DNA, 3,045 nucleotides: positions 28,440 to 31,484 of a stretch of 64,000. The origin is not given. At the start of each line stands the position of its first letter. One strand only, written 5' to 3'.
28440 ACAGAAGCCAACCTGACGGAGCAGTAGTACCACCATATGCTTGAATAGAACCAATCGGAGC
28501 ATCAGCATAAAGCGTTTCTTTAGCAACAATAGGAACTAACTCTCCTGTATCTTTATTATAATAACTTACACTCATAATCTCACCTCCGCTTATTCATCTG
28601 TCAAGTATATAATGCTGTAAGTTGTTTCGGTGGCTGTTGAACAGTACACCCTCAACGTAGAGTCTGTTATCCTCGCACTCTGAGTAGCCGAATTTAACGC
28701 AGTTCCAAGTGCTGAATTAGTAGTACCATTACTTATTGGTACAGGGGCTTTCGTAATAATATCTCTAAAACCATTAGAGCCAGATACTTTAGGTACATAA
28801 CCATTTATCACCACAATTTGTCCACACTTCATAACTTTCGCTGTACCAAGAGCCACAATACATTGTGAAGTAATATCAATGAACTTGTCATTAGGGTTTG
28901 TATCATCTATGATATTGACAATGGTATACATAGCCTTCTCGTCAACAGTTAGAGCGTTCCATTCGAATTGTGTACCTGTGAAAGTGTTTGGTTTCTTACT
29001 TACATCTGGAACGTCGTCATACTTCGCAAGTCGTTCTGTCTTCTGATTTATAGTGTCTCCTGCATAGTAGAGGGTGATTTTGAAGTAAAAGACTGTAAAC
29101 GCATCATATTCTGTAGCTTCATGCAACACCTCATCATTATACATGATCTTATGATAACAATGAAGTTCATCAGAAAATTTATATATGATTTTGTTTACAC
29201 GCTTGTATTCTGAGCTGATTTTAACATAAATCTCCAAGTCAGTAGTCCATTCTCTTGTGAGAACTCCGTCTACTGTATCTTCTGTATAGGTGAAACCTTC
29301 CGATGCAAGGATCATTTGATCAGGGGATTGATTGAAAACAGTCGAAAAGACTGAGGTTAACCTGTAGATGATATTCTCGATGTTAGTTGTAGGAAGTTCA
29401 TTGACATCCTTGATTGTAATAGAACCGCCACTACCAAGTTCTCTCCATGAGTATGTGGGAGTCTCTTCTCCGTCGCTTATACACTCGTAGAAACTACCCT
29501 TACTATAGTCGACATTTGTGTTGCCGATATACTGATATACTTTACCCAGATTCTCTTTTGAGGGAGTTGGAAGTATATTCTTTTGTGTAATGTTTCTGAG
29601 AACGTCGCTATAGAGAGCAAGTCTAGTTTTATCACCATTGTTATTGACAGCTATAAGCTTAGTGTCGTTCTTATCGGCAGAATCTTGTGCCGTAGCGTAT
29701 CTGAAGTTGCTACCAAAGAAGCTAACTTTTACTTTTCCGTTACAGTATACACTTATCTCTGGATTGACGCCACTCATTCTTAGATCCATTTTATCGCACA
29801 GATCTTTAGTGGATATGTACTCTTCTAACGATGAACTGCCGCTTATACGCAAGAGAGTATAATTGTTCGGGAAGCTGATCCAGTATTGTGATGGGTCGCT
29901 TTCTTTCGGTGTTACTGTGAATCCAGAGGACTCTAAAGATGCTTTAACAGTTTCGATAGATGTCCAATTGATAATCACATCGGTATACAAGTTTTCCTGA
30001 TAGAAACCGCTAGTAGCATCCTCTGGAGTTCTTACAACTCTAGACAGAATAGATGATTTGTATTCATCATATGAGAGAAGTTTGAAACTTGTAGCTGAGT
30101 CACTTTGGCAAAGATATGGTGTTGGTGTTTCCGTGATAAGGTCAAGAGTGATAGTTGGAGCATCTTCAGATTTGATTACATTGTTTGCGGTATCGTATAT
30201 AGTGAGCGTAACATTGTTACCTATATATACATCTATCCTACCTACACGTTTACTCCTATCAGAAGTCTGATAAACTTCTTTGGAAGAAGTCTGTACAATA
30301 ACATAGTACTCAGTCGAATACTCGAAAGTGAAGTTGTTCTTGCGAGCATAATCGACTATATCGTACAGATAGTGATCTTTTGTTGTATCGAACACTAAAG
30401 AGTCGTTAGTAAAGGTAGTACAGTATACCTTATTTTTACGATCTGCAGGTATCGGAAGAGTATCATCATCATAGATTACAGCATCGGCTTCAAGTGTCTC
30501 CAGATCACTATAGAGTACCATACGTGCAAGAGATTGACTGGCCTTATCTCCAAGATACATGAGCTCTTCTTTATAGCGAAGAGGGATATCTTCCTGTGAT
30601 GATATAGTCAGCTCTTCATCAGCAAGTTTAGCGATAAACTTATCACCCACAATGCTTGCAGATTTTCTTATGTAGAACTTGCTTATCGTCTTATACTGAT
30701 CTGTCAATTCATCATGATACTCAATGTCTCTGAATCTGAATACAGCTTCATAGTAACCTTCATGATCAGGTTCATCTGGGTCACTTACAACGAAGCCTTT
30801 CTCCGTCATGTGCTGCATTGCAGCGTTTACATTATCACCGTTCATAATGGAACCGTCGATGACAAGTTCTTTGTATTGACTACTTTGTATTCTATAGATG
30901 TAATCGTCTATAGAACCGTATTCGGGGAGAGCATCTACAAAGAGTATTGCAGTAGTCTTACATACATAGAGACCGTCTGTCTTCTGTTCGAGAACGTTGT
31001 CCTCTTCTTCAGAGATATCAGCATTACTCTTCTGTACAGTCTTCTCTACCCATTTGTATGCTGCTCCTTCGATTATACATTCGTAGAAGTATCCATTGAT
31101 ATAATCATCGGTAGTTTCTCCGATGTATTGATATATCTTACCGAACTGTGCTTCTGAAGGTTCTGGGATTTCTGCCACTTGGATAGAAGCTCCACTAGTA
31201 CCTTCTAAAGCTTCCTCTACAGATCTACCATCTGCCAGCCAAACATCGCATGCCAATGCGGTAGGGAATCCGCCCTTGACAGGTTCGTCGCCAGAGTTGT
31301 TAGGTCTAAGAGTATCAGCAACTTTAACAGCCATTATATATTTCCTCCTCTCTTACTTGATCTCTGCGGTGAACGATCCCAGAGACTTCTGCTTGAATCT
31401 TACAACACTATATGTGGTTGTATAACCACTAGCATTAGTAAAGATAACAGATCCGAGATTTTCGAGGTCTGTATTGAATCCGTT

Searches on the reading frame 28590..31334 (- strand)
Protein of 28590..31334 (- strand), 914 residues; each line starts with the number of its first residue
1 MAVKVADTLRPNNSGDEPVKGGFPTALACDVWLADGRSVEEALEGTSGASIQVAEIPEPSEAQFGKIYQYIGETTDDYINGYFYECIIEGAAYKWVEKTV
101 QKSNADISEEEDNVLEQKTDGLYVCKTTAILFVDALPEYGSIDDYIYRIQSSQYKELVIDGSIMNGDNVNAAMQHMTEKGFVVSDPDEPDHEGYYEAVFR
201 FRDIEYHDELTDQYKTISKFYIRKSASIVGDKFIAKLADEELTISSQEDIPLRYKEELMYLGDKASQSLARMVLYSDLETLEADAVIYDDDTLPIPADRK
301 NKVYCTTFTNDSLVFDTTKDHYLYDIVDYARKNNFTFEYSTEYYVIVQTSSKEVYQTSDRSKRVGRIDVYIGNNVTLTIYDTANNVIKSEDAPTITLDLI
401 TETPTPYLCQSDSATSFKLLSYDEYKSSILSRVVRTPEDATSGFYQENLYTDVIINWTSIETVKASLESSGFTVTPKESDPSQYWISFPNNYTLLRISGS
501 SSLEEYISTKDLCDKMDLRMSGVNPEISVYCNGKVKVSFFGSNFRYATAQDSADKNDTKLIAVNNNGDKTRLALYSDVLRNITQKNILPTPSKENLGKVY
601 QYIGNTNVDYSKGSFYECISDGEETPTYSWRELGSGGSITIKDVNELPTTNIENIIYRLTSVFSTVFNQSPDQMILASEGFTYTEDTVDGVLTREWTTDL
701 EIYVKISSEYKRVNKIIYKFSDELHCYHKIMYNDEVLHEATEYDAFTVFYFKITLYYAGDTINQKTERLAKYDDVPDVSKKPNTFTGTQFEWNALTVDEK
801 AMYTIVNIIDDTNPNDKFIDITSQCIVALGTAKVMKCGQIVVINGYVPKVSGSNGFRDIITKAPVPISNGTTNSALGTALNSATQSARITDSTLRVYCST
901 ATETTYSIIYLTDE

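Call 10: search_protein_families(library=pfam, proteins=[window:28590-31334:-], max_evalue=0.01)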
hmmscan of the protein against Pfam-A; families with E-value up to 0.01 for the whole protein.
window:28590-31334:- (914 aa): 0 families

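Call 85: search_dna_similar(query=window:28590-31334:-, collection=phages, mode=protein, max_rows=6)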
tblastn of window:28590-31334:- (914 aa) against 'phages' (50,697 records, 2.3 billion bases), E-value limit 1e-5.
No match.
